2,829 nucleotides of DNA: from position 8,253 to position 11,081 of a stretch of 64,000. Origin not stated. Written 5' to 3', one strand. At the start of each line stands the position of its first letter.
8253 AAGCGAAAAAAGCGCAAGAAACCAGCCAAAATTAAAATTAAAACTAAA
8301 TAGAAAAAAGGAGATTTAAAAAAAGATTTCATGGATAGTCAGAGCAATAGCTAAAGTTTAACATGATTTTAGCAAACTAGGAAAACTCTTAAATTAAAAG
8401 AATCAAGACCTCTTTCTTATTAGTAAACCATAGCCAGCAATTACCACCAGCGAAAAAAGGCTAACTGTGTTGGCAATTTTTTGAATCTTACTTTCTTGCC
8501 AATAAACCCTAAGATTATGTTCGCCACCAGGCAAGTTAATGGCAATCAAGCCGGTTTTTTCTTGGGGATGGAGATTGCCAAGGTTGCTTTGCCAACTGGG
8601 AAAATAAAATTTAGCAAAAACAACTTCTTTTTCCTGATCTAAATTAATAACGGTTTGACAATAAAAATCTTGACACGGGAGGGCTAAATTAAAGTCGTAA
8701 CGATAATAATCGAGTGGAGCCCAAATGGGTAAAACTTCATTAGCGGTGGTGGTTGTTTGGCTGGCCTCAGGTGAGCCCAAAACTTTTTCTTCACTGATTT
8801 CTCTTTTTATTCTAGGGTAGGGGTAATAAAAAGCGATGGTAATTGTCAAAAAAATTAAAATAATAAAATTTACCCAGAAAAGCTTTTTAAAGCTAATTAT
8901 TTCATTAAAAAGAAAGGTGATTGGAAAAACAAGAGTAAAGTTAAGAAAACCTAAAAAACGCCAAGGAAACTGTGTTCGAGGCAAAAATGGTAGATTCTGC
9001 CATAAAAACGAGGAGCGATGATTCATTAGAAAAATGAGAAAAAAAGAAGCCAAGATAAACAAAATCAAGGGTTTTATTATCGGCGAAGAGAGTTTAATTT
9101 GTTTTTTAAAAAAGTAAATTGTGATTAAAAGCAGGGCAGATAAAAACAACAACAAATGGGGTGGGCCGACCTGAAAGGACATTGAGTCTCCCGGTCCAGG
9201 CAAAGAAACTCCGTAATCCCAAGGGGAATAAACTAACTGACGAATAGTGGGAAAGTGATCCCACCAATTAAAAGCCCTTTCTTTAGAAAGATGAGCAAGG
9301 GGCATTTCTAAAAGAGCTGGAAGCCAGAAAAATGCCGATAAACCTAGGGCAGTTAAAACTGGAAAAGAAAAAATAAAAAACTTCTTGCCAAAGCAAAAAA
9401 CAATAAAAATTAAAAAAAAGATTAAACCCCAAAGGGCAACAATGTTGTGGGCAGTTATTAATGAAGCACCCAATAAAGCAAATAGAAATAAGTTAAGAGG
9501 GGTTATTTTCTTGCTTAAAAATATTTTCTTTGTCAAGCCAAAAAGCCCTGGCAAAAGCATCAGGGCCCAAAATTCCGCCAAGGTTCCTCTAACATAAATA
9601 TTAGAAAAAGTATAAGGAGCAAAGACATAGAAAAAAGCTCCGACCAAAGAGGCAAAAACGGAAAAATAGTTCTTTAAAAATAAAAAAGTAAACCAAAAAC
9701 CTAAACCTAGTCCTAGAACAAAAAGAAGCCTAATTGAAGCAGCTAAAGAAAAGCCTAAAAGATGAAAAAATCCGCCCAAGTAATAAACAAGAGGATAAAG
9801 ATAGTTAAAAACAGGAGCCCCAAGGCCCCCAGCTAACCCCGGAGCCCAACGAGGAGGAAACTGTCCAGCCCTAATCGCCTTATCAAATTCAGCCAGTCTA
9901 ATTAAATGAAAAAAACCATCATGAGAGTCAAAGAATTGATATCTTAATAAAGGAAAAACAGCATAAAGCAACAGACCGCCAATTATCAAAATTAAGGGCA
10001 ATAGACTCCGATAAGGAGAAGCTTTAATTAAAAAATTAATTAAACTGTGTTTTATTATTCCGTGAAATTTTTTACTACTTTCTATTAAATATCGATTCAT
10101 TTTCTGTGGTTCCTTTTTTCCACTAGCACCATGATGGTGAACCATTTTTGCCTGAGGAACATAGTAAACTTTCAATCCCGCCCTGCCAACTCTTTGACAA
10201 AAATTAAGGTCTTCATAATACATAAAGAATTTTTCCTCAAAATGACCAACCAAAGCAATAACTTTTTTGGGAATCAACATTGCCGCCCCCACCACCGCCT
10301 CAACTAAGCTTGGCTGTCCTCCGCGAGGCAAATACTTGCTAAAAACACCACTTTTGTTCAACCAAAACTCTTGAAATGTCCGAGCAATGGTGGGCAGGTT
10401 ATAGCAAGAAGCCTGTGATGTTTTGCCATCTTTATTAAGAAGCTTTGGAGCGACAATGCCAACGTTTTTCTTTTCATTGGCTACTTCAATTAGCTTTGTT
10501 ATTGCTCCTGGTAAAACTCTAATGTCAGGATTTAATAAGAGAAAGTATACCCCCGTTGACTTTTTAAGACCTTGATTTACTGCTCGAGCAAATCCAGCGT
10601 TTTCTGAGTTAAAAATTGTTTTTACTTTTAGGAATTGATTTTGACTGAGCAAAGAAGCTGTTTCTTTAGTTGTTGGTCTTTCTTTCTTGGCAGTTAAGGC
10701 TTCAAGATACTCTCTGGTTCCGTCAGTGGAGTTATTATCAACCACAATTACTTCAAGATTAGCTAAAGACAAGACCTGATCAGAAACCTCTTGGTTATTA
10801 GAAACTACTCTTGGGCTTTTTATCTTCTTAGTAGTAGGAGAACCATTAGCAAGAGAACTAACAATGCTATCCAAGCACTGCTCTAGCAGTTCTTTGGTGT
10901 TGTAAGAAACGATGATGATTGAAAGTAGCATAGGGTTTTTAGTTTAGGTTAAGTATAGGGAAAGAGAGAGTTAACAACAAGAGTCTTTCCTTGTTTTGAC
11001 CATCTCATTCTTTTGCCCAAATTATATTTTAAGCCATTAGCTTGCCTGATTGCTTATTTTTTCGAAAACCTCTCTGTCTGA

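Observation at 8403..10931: Single polypeptide fusing a cytoplasmic rhamnosyltransferase-like GT2 domain to a QFPPRW-family membrane domain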

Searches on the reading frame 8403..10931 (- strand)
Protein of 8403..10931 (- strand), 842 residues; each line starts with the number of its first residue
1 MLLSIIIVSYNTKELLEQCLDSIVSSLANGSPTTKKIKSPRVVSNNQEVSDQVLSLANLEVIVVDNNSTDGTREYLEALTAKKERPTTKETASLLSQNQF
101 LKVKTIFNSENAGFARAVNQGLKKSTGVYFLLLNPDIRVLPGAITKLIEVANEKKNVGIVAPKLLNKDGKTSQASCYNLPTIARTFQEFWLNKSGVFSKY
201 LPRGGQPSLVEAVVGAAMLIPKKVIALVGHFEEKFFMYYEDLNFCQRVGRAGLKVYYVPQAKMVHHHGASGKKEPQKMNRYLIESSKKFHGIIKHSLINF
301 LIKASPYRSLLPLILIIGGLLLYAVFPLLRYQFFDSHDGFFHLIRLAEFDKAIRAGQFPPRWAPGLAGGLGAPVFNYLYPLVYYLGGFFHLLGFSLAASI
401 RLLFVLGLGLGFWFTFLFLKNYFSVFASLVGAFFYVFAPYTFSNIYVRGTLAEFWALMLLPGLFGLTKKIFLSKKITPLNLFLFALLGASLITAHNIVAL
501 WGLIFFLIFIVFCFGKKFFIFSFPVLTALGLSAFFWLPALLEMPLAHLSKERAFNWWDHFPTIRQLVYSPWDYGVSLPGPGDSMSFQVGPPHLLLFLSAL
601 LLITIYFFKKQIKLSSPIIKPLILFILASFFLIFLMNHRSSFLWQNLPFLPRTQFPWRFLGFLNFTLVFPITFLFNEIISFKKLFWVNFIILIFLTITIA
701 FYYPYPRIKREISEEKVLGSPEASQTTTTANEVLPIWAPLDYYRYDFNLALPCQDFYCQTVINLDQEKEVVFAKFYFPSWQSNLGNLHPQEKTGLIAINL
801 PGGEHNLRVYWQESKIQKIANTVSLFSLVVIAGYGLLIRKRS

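Call 5: search_protein_families(library=pfam, proteins=[window:8403-10931:-], max_evalue=0.01)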
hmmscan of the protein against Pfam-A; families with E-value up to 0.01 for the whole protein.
window:8403-10931:- (842 aa): 5 families
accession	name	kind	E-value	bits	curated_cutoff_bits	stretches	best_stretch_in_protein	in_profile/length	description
PF00535.33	Glycos_transf_2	-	3.6e-21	76.2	23.3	1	4-173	1-125/168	Glycosyl transferase family 2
PF13641.12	Glyco_tranf_2_3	-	3.9e-07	30.7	27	1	89-280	42-226/230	Glycosyltransferase like family 2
PF13632.12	Glyco_trans_2_3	-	0.00016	21.9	27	1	212-323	71-183/198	Glycosyl transferase family group 2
PF13712.12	Glyco_tranf_2_5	-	0.00052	20.2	27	1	109-269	36-193/210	Glycosyltransferase like family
PF13506.12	Glyco_transf_21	-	0.004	17.1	21.7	1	119-282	23-170/174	Glycosyl transferase family 21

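Call 6: search_protein_families(library=ncbifam, proteins=[window:8403-10931:-], max_evalue=0.01)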
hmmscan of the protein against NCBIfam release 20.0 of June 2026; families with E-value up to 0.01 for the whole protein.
window:8403-10931:- (842 aa): 13 families
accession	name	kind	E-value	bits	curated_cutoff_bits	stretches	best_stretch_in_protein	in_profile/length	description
TIGR01556.1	rhamnosyltran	subfamily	1e-14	54.4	200.55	1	95-270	41-205/281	rhamnosyltransferase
NF041875.1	EPS_EpsD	equivalog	2.6e-12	46.8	370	1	47-267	19-208/325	exopolysaccharide biosynthesis glycosyltransferase EpsD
TIGR03965.1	mycofact_glyco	equivalog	5.2e-10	38.8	280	1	96-268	124-283/467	mycofactocin biosynthesis glycosyltransferase MftF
NF038299.1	EPS_HpsN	equivalog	6.1e-09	35.3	425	1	82-271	37-226/317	hormogonium polysaccharide biosynthesis glycosyltransferase HpsN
NF047683.1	TeichurnBiosyTuaG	equivalog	1.2e-08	34.9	400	1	55-171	32-132/252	teichuronic acid biosynthesis protein TuaG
NF007482.0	PRK10073.1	equivalog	1.1e-07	31.2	423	1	56-154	33-113/334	glycosyltransferase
TIGR04283.1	glyco_like_mftF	equivalog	5.8e-07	29.3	182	1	57-160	27-107/221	TIGR04283 family arsenosugar biosynthesis glycosyltransferase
NF050050.1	ProtGlycPglI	equivalog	5.9e-06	25.9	500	1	56-173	29-129/306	GalNAc(5)-diNAcBac-PP-undecaprenol beta-1,3-glucosyltransferase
TIGR03937.1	PgaC_IcaA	equivalog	6.4e-05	22.1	422.3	0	54-161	70-160/407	poly-beta-1,6-N-acetyl-D-glucosamine synthase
NF038302.1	EPS_HpsE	equivalog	9e-05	21.6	300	1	58-266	33-223/307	hormogonium polysaccharide biosynthesis glycosyltransferase HpsE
TIGR03469.1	HpnB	hypoth_equivalog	0.0034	16.4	379.25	1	58-155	74-164/386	hopene-associated glycosyltransferase HpnB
TIGR04009.1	wcaE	equivalog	0.0066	15.8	369.2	0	58-82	33-57/248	colanic acid biosynthesis glycosyltransferase WcaE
NF047588.1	GlcsyltransPgfSStrep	equivalog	0.0081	15.4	500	0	54-163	30-120/308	glycosyltransferase PgfS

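Call 11: search_solved_structures(query=window:8403-10931:-, max_evalue=1, show_alignments=2)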
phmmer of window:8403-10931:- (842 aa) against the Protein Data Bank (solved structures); distinct sequences matched with E-value up to 1: 1.
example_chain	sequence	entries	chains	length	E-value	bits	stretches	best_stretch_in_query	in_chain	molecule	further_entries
5mlz_A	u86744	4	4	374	0.0075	17.6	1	88-159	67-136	Dolichol monophosphate mannose synthase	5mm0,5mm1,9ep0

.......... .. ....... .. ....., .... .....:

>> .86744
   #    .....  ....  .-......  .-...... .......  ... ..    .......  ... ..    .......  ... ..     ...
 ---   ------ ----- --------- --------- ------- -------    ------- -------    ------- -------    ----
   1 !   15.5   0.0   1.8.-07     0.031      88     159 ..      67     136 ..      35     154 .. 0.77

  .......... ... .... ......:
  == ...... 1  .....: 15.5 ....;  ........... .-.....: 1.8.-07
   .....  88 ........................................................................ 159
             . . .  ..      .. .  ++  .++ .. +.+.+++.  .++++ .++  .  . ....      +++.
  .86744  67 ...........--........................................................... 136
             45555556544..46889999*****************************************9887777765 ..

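Call 12: find_homologous_proteins(query=window:8403-10931:-, max_evalue=0.00001)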
Query window:8403-10931:- (842 aa): 452 proteins with E <= 0.00001 among 8000 candidates; the best 120 are listed.
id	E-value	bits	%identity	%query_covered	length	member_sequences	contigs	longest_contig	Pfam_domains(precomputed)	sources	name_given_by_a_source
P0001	0.0e+0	1902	100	100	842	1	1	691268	PF13641.13,PF00535.33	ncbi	-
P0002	0.0e+0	1219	64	100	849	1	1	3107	PF13632.13,PF13506.14,PF13641.13,PF00535.33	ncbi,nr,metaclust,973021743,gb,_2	ncbi:MAG: hypothetical protein XD98_0505 [Microgenomates bacterium 39_6]|nr:MAG: hypothetical protei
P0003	0.0e+0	1207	65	100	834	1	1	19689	PF13641.13,PF00535.33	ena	-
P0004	0.0e+0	1205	65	100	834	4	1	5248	PF13641.13,PF00535.33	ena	-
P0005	0.0e+0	1180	64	100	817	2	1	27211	PF10111.15,PF13641.13,PF00535.33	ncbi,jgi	ncbi:MAG: glycosyltransferase [Patescibacteria group bacterium]|jgi:GT2 family glycosyltransferase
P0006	0.0e+0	1164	62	100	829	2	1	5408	PF13712.13,PF10131.16,PF10111.15,PF13641.13,PF00535.33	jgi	jgi:GT2 family glycosyltransferase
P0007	0.0e+0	1163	62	100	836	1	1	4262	PF10131.16,PF10111.15,PF13641.13,PF00535.33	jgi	-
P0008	0.0e+0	1159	60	99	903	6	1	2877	PF13641.13,PF00535.33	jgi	-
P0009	0.0e+0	1109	66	87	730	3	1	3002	PF10131.16,PF13641.13,PF00535.33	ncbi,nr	ncbi:MAG: glycosyltransferase, partial [Candidatus Shapirobacteria bacterium]|nr:glycosyltransferase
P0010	4.0e-268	910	52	98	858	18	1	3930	PF13712.13,PF10111.15,PF13641.13,PF00535.33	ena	-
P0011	2.4e-255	868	49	100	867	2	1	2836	PF10111.15,PF13641.13,PF00535.33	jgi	-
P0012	2.5e-254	864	52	98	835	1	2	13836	PF10131.16,PF13641.13,PF00535.33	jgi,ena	-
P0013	2.7e-247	841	48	100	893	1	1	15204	PF13712.13,PF10131.16,PF10111.15,PF13641.13,PF00535.33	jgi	jgi:GT2 family glycosyltransferase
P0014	6.1e-206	704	52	84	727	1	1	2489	PF13641.13,PF00535.33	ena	-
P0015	4.3e-198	678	50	78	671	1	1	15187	PF10131.16,PF13641.13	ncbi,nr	ncbi:hypothetical protein KBI33_03505, partial [Candidatus Shapirobacteria bacterium]|nr:hypothetica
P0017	1.8e-88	316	32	99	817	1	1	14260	PF10131.16,PF13641.13,PF00535.33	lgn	-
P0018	2.8e-55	206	40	36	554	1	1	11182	PF13712.13,PF13632.13,PF10111.15,PF13641.13,PF00535.33,PF12804.14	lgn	-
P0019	5.3e-55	205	33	62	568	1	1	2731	PF10131.16,PF13231.13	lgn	-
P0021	2.4e-54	203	31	62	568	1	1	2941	PF10131.16,PF13231.13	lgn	-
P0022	7.3e-54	201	33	61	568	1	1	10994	PF10131.16,PF13231.13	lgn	-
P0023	1.1e-53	201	37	41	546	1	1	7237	PF10131.16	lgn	-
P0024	3.5e-53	199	32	62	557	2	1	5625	PF10131.16,PF02516.21,PF13231.13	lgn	-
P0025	1.8e-52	197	32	36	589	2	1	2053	PF13632.13,PF13641.13,PF00535.33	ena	-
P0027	1.0e-49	188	32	59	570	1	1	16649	PF10131.16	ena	-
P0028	1.1e-49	188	42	36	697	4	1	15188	PF13632.13,PF10111.15,PF13641.13,PF00535.33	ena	-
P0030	4.5e-49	185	32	59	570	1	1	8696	PF10131.16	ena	-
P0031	1.1e-48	184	31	62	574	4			PF10131.16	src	-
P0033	4.0e-47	179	32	59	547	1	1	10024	PF10131.16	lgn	-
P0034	1.9e-46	177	38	40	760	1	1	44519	PF10111.15,PF13641.13,PF00535.33,PF13231.13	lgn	-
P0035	1.9e-45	174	30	63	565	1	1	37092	PF10131.16,PF09586.17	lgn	-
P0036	6.6e-45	172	31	59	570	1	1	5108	PF10131.16,PF09586.17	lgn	-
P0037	8.9e-44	168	31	59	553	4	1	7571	PF10131.16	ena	-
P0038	1.3e-43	167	39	30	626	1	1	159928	PF13641.13,PF00535.33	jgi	-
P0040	6.3e-35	139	27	63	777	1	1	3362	PF10131.16,PF20176.4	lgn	-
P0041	1.7e-32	131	28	60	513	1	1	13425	PF10131.16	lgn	-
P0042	1.4e-31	128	35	36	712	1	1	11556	PF13632.13,PF13727.13,PF13641.13,PF02397.23,PF00535.33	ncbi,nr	ncbi:MAG: glycosyltransferase [Candidatus Eisenbacteria bacterium]|nr:glycosyltransferase [Candidatu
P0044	1.4e-30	124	29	58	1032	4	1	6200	PF10131.16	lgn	-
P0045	4.7e-30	123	29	60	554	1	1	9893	PF10131.16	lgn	-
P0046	1.7e-29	121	34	39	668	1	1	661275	PF13632.13,PF13727.13,PF13641.13,PF02397.23,PF00535.33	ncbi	-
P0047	2.1e-29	120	35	33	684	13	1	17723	PF10111.15,PF13641.13,PF02397.23,PF00535.33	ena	-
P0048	5.3e-29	119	34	38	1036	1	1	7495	PF10131.16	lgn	-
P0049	7.7e-28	115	34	35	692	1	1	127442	PF13712.13,PF13632.13,PF13727.13,PF13506.14,PF13641.13,PF02397.23,PF00535.33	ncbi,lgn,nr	ncbi:MAG: glycosyltransferase [candidate division KSB1 bacterium]|nr:glycosyltransferase [candidate 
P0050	2.6e-27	113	27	62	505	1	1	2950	PF10131.16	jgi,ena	-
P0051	3.5e-27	113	35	32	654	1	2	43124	PF13632.13,PF13727.13,PF13641.13,PF00535.33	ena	-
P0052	7.3e-27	112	38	32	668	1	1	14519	PF13632.13,PF10111.15,PF13641.13,PF00535.33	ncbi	-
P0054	2.1e-26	110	27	33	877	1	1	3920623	PF10111.15,PF13641.13,PF00535.33,PF02709.21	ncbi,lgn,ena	-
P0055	3.5e-26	110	33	33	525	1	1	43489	PF13632.13,PF13641.13,PF00535.33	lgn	-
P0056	6.4e-26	109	34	32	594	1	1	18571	PF13632.13,PF10111.15,PF13641.13,PF00535.33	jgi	jgi:N-acetylglucosaminyl-diphospho-decaprenol L-rhamnosyltransferase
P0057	8.3e-26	109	34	34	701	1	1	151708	PF13712.13,PF13632.13,PF13727.13,PF10111.15,PF13641.13,PF02397.23,PF00535.33,PF02709.21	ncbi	-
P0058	1.0e-25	108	34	33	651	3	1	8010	PF13632.13,PF13727.13,PF10111.15,PF13641.13,PF00535.33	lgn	-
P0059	1.1e-25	108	33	32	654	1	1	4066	PF13727.13,PF13641.13,PF00535.33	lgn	-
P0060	1.2e-25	108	35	32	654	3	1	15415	PF13632.13,PF13727.13,PF13641.13,PF00535.33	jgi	-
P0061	1.5e-25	108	34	32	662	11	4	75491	PF13632.13,PF13727.13,PF13641.13,PF00535.33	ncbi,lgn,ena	-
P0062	1.8e-25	107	34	32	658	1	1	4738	PF13632.13,PF13727.13,PF13641.13,PF00535.33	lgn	-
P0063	2.3e-25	107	32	36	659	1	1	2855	PF13632.13,PF13641.13,PF00535.33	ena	-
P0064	2.7e-25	107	32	32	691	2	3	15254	PF13632.13,PF13727.13,PF13641.13,PF02397.23,PF00535.33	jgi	jgi:GT2 family glycosyltransferase/lipopolysaccharide/colanic/teichoic acid biosynthesis glycosyltra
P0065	3.4e-25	106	34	32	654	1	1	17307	PF13632.13,PF13727.13,PF10111.15,PF13641.13,PF00535.33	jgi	-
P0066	3.7e-25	106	34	31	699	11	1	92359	PF13727.13,PF13641.13,PF02397.23,PF00535.33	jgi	-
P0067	4.5e-25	106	34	32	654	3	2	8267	PF13632.13,PF13727.13,PF13641.13,PF00535.33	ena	-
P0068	6.6e-25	106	34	32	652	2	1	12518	PF13632.13,PF10111.15,PF13641.13,PF00535.33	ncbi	-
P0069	7.5e-25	105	34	32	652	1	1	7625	PF13632.13,PF13727.13,PF13641.13,PF00535.33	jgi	-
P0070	1.0e-24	105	29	34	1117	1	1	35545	PF13632.13,PF01943.23,PF10111.15,PF13641.13,PF00535.33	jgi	jgi:GT2 family glycosyltransferase/O-antigen/teichoic acid export membrane protein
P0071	1.4e-24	104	34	32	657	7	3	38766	PF13632.13,PF13727.13,PF13641.13,PF00535.33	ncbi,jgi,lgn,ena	-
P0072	2.8e-24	103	33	32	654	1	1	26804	PF13632.13,PF10111.15,PF13641.13,PF00535.33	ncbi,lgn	-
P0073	4.6e-24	103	33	32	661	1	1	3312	PF13632.13,PF13641.13,PF00535.33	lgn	-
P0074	4.9e-24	103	33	31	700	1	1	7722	PF13632.13,PF13641.13,PF02397.23,PF00535.33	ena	-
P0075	4.9e-24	103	34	32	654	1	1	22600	PF13632.13,PF13727.13,PF10111.15,PF13641.13,PF00535.33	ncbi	-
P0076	6.5e-24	102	35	32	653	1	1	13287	PF10111.15,PF13641.13,PF00535.33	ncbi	-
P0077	7.7e-24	102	31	36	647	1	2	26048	PF13632.13,PF10111.15,PF13641.13,PF00535.33,PF02709.21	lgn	-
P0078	8.7e-24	102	34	32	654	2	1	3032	PF13632.13,PF13727.13,PF10111.15,PF13641.13,PF02397.23,PF00535.33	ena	-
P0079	1.1e-23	101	36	32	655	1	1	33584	PF13632.13,PF13727.13,PF10111.15,PF13641.13,PF00535.33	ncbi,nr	ncbi:MAG: glycosyltransferase [Bacteroidales bacterium]|nr:glycosyltransferase [Bacteroidales bacter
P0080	1.3e-23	101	33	32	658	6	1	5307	PF13632.13,PF13641.13,PF00535.33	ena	-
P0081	1.6e-23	101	35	32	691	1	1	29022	PF13712.13,PF13632.13,PF13727.13,PF13641.13,PF02397.23,PF00535.33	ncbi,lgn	-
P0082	1.7e-23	101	32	32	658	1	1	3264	PF13632.13,PF13641.13,PF00535.33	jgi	jgi:GT2 family glycosyltransferase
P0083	2.1e-23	101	34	32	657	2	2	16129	PF13632.13,PF13641.13,PF00535.33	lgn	-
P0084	2.2e-23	101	32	36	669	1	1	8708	PF13641.13,PF00535.33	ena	-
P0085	2.3e-23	100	34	32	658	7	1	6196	PF13632.13,PF13727.13,PF13641.13,PF00535.33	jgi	-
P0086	2.4e-23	100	32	32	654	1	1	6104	PF13632.13,PF13727.13,PF13641.13,PF00535.33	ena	-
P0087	3.2e-23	100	32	32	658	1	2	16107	PF13727.13,PF13641.13,PF00535.33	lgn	-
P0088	3.3e-23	100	35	32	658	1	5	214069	PF13632.13,PF10111.15,PF13641.13,PF00535.33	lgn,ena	-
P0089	3.3e-23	100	32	36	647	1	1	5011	PF13632.13,PF10111.15,PF13641.13,PF00535.33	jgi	jgi:O-antigen biosynthesis protein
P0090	4.3e-23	100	35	32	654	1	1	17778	PF13632.13,PF13727.13,PF10111.15,PF13641.13,PF00535.33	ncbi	-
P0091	4.3e-23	100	34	32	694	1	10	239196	PF13727.13,PF13641.13,PF02397.23,PF00535.33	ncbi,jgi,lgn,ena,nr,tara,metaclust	ncbi:MAG: hypothetical protein CMG71_06085 [Candidatus Marinimicrobia bacterium]|nr:hypothetical pro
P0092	5.6e-23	99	33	32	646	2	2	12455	PF13712.13,PF13632.13,PF13727.13,PF10111.15,PF13641.13,PF00535.33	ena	-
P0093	7.9e-23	99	32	32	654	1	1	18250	PF13632.13,PF13727.13,PF13641.13,PF00535.33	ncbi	-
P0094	9.1e-23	98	34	29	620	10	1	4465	PF13632.13,PF10111.15,PF13641.13,PF00535.33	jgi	jgi:GT2 family glycosyltransferase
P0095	9.1e-23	98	33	32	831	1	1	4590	PF06293.21,PF13641.13,PF00535.33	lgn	-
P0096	1.0e-22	98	32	33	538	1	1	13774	PF13632.13,PF13641.13,PF00535.33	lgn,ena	-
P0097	1.1e-22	98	32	39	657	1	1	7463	PF13632.13,PF13727.13,PF10111.15,PF13641.13,PF00535.33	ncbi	-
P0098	1.2e-22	98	34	32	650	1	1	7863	PF13632.13,PF13641.13,PF00535.33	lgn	-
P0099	1.2e-22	98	33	32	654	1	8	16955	PF13632.13,PF10111.15,PF13641.13,PF00535.33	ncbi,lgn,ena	-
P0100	1.3e-22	98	32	32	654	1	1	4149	PF13632.13,PF13727.13,PF13641.13,PF00535.33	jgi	-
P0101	1.6e-22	98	31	39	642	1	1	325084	PF13632.13,PF13641.13,PF00535.33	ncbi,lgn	ncbi:MAG: glycosyltransferase family 2 protein [Flavobacteriales bacterium]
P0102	1.7e-22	98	30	36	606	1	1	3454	PF13641.13,PF01522.27,PF00535.33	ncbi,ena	-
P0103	1.7e-22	98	33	32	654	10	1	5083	PF13641.13,PF00535.33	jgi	jgi:O-antigen biosynthesis protein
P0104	1.9e-22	97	36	32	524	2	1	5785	PF13632.13,PF13641.13,PF00535.33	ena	-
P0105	2.1e-22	97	32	32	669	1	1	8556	PF13632.13,PF13641.13,PF00535.33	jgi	-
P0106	2.2e-22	97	34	32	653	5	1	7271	PF13632.13,PF10111.15,PF13641.13,PF00535.33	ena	-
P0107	2.4e-22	97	34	32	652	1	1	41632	PF13632.13,PF13727.13,PF13641.13,PF00535.33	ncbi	ncbi:glycosyltransferase [Bacteroidota bacterium]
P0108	2.8e-22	97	32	32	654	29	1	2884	PF13632.13,PF13727.13,PF13641.13,PF00535.33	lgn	-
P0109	3.0e-22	97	40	16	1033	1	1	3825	PF10131.16,PF09586.17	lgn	-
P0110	3.0e-22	97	32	32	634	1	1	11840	PF13632.13,PF13641.13,PF00535.33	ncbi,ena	-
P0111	3.0e-22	97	32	32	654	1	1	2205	PF13632.13,PF13727.13,PF13641.13,PF00535.33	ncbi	-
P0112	3.5e-22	97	32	32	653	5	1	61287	PF13632.13,PF13641.13,PF00535.33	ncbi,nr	ncbi:MAG: glycosyltransferase [Bacteroidales bacterium]|nr:glycosyltransferase [Bacteroidales bacter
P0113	4.1e-22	96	31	32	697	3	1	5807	PF13632.13,PF13727.13,PF13641.13,PF02397.23,PF00535.33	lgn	-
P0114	4.5e-22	96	31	43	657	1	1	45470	PF13632.13,PF13727.13,PF13641.13,PF00535.33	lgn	-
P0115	4.7e-22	96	30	39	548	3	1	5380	PF13632.13,PF13727.13,PF13641.13,PF00535.33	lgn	-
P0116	4.9e-22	96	33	32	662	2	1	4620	PF13632.13,PF13727.13,PF13641.13,PF00535.33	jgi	-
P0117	5.0e-22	96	33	32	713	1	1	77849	PF13712.13,PF13632.13,PF13727.13,PF13641.13,PF02397.23,PF00535.33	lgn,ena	-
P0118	5.7e-22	96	33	32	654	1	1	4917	PF13632.13,PF13641.13,PF00535.33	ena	-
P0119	6.0e-22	96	34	32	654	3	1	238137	PF13632.13,PF13727.13,PF13641.13,PF00535.33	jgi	-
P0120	7.4e-22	95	33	32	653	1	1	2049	PF13632.13,PF13727.13,PF13641.13,PF00535.33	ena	-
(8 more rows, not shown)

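Call 22: find_encoding_contigs(protein=P0017, flank=10000, max_places=3)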
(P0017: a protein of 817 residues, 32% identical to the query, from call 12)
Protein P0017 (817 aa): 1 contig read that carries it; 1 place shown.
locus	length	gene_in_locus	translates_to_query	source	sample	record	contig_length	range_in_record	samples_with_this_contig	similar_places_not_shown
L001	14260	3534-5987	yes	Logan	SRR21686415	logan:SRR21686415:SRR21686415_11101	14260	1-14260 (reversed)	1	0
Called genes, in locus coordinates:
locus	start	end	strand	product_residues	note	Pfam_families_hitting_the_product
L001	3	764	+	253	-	?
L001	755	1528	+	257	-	PF00535:Glycos_transf_2, PF10111:Glyco_tranf_2_2 (weak)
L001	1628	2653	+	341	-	PF13439:Glyco_transf_4 (faint), PF00534:Glycos_transf_1, PF13692:Glyco_trans_1_4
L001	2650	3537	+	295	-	PF00535:Glycos_transf_2, PF10111:Glyco_tranf_2_2 (faint), PF13641:Glyco_tranf_2_3, PF13632:Glyco_trans_2_3 (weak), PF13641:Glyco_tranf_2_3 (weak)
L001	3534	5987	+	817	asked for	PF00535:Glycos_transf_2, PF13641:Glyco_tranf_2_3, PF10131:PTPS_related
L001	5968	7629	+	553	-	PF10131:PTPS_related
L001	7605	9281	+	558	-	-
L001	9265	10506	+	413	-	-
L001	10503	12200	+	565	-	-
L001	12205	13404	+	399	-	PF09594:GT87 (weak), PF05007:Mannosyl_trans (weak)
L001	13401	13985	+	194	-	-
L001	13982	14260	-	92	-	?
